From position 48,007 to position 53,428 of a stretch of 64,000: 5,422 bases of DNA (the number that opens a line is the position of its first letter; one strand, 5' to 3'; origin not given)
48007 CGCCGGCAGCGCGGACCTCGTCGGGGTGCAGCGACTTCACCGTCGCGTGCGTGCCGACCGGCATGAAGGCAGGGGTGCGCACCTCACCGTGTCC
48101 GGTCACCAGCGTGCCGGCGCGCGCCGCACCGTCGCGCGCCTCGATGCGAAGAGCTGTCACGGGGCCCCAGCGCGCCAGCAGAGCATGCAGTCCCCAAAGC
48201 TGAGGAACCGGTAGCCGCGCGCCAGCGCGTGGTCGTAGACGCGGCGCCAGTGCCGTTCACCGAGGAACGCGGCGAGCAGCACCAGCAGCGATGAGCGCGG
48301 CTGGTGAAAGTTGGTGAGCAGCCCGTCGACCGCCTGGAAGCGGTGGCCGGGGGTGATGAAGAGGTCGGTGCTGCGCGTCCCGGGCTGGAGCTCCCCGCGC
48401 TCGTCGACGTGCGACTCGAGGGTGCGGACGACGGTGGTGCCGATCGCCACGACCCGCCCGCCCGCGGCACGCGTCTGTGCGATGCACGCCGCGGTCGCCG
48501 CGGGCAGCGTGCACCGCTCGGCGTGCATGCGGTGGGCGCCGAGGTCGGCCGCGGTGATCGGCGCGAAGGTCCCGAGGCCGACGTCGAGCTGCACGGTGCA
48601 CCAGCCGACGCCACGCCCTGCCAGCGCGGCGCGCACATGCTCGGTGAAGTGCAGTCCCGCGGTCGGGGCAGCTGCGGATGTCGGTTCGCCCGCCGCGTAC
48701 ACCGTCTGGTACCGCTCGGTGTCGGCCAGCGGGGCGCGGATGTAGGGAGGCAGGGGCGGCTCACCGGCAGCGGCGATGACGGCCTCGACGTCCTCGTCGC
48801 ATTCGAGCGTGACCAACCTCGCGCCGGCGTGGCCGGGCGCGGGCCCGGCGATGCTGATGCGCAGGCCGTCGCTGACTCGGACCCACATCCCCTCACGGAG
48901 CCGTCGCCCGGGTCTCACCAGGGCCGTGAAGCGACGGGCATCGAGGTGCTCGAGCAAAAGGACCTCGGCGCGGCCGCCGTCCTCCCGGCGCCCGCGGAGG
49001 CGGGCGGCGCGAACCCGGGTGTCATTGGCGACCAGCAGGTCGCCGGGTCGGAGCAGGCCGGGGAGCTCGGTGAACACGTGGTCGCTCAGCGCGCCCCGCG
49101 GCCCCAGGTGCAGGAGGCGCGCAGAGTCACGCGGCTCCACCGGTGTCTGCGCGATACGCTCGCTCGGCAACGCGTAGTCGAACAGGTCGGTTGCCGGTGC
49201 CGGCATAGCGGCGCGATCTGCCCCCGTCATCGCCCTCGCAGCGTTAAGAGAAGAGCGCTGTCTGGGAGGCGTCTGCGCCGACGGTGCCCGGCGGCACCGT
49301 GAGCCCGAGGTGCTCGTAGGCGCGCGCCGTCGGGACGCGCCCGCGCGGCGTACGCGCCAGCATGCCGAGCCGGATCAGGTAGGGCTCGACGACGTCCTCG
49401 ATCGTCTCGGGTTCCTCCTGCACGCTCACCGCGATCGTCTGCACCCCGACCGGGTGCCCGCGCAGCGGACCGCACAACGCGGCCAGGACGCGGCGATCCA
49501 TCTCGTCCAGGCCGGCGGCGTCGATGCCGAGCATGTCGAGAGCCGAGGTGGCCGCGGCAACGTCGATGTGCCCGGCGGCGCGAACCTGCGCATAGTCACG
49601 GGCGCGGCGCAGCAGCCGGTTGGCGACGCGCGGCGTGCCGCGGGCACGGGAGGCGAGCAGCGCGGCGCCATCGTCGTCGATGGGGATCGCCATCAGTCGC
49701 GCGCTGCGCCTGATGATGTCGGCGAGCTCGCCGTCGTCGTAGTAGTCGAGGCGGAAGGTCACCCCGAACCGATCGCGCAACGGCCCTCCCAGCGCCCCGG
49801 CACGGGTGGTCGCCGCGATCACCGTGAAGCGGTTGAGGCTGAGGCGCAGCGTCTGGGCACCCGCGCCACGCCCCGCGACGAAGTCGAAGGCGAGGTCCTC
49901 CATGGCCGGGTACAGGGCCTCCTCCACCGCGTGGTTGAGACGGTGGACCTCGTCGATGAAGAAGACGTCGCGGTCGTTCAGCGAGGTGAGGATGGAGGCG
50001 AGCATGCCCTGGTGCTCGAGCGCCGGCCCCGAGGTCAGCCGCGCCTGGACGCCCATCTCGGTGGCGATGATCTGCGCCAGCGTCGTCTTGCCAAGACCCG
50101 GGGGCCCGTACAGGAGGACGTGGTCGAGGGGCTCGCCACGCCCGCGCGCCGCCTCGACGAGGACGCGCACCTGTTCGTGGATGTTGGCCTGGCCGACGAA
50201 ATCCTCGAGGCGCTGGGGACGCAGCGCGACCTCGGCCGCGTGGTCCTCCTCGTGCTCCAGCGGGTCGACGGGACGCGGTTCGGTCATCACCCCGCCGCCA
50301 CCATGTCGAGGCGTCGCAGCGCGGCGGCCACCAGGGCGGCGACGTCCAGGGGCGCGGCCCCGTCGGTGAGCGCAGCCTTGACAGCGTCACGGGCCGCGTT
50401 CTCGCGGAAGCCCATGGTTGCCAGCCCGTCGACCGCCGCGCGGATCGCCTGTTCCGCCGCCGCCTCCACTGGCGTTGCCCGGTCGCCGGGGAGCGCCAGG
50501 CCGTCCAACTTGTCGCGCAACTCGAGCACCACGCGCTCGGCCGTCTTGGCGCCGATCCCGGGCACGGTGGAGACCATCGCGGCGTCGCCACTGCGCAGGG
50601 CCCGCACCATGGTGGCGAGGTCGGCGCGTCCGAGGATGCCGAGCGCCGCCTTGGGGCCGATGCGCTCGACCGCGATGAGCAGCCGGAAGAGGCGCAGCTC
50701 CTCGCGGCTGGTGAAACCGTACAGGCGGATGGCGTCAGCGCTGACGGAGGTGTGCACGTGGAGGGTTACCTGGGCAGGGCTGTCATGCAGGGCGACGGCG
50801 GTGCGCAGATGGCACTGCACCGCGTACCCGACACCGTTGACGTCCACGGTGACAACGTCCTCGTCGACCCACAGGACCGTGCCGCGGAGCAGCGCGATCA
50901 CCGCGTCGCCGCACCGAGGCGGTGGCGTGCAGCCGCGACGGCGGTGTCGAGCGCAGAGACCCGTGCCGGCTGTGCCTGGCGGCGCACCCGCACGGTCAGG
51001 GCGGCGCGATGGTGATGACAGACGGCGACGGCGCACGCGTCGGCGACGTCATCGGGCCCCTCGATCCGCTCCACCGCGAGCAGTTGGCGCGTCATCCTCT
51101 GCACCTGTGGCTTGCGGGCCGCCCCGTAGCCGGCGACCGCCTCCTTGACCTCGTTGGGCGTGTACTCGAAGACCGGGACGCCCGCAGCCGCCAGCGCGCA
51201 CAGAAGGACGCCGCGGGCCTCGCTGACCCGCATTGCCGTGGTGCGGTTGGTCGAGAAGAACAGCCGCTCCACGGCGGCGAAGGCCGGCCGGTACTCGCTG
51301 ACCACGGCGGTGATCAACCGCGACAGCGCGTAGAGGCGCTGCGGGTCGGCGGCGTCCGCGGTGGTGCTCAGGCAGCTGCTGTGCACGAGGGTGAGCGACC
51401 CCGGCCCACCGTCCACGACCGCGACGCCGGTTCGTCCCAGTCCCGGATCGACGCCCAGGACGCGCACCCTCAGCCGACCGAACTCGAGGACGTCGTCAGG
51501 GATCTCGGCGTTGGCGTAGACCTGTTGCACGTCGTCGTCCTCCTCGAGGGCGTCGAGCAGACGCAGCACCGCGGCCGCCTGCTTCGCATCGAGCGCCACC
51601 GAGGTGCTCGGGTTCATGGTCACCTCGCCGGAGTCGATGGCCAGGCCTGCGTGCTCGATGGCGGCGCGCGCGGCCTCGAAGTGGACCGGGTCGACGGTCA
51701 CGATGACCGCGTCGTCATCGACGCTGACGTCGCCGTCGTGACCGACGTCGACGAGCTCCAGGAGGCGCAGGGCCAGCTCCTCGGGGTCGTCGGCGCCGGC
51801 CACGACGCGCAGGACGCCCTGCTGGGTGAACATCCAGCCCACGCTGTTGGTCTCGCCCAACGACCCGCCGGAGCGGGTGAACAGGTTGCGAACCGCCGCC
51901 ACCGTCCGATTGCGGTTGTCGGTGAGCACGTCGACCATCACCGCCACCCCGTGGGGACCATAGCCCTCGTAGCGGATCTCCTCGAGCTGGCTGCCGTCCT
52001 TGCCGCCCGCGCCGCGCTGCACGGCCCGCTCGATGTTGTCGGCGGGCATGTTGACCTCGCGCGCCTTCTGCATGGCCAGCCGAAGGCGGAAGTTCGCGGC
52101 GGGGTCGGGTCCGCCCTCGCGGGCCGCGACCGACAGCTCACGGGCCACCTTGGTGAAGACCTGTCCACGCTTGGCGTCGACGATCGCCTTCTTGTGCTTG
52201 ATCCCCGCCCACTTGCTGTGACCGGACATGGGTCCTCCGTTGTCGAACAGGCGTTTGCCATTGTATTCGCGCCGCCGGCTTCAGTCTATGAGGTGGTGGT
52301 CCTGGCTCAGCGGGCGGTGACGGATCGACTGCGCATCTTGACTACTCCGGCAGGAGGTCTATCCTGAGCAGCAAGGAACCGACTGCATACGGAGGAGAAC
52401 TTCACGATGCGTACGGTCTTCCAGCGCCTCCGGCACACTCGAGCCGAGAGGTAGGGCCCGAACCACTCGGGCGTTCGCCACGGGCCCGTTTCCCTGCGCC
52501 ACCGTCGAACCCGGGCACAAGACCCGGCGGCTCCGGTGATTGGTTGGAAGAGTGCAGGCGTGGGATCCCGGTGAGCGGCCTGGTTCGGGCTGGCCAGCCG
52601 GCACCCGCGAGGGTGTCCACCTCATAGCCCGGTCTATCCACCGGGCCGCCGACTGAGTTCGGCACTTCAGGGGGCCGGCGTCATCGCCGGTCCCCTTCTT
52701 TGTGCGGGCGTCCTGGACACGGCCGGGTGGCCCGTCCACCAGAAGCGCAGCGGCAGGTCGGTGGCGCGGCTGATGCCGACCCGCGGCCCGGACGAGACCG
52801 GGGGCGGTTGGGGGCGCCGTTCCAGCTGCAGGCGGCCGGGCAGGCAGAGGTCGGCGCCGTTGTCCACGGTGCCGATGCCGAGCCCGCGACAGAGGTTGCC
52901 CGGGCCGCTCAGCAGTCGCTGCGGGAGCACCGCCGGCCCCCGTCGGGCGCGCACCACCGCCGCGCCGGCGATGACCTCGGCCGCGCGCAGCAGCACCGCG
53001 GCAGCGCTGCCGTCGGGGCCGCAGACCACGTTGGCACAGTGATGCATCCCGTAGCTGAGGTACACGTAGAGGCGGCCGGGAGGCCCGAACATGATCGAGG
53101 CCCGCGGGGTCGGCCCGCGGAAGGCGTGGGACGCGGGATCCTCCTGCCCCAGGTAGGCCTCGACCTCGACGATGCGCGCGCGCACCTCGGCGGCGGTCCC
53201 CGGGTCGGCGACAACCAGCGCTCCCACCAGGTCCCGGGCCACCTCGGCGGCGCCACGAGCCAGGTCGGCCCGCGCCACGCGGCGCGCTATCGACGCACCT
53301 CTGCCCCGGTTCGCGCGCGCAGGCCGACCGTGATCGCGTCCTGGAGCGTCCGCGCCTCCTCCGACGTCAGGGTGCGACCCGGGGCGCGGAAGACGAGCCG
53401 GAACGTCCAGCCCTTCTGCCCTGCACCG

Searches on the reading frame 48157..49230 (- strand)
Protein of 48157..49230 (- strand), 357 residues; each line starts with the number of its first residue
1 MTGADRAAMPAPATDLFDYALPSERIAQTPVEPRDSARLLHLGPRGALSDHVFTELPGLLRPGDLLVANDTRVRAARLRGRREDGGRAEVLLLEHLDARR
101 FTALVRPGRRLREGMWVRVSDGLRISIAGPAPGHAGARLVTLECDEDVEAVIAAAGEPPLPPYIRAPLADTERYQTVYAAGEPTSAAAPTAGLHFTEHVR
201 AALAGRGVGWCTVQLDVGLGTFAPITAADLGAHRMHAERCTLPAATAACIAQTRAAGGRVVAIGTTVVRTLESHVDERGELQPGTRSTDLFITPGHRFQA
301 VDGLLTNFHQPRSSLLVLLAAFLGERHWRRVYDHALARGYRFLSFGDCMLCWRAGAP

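Call 68: search_protein_families(library=pfam, proteins=[window:48157-49230:-], max_evalue=0.0001)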
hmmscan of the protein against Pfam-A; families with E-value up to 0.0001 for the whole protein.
window:48157-49230:- (357 aa): 1 family
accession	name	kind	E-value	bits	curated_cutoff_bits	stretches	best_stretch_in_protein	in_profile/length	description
PF02547.20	Queuosine_synth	-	1.3e-111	373.3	25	1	15-350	2-321/322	Queuosine biosynthesis protein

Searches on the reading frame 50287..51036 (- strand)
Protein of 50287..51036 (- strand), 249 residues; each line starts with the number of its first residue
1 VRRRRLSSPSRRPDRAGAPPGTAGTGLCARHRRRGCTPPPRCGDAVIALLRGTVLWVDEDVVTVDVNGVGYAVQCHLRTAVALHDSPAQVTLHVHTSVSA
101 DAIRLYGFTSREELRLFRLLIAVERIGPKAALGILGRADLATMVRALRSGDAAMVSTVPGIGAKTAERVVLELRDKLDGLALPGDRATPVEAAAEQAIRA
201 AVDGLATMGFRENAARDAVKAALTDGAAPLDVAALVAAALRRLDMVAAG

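Call 68: search_protein_families(library=pfam, proteins=[window:50287-51036:-], max_evalue=0.0001)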
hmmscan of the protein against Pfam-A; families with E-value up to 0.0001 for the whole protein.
window:50287-51036:- (249 aa): 2 families
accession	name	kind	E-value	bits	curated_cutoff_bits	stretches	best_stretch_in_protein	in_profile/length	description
PF01330.27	RuvA_N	-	1.9e-15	57.1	23.6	1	47-107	2-61/61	RuvA N terminal domain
PF14520.12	HHH_5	-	2.6e-13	50.7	27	1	117-175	1-57/57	Helix-hairpin-helix domain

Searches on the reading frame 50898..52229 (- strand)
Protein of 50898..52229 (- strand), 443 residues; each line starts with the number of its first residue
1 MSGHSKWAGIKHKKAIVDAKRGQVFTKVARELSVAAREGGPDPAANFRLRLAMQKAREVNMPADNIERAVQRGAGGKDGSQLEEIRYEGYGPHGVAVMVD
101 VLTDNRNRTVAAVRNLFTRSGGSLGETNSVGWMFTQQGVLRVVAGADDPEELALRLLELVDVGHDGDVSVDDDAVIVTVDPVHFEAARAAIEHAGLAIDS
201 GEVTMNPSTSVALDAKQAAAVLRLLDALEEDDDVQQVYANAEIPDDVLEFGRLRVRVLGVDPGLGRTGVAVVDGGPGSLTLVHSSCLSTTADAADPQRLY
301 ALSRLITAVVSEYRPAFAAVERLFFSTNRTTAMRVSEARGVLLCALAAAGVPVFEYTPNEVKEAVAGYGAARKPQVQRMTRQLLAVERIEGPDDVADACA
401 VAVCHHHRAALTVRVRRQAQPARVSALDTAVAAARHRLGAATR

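Call 68: search_protein_families(library=pfam, proteins=[window:50898-52229:-], max_evalue=0.0001)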
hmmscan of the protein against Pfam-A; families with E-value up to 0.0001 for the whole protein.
window:50898-52229:- (443 aa): 3 families
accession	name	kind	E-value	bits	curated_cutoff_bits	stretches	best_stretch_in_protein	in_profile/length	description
PF01709.26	Transcrip_reg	-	3.6e-48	163.8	27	1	82-241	1-160/160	TACO1/YebC second and third domain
PF02075.23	RuvC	-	2.4e-41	141.5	22.2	1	257-405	1-148/148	Crossover junction endodeoxyribonuclease RuvC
PF20772.2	TACO1_YebC_N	-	8.8e-31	106.6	36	1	5-75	1-72/73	TACO1/YebC protein N-terminal domain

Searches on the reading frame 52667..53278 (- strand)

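Call 68: search_protein_families(library=pfam, proteins=[window:52667-53278:-], max_evalue=0.0001)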
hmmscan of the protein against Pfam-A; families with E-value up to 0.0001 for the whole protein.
window:52667-53278:- (203 aa): 1 family
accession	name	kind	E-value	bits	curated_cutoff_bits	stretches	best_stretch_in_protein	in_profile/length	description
PF02245.21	Pur_DNA_glyco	-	1.4e-62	210.7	27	1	6-185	3-181/181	Methylpurine-DNA glycosylase (MPG)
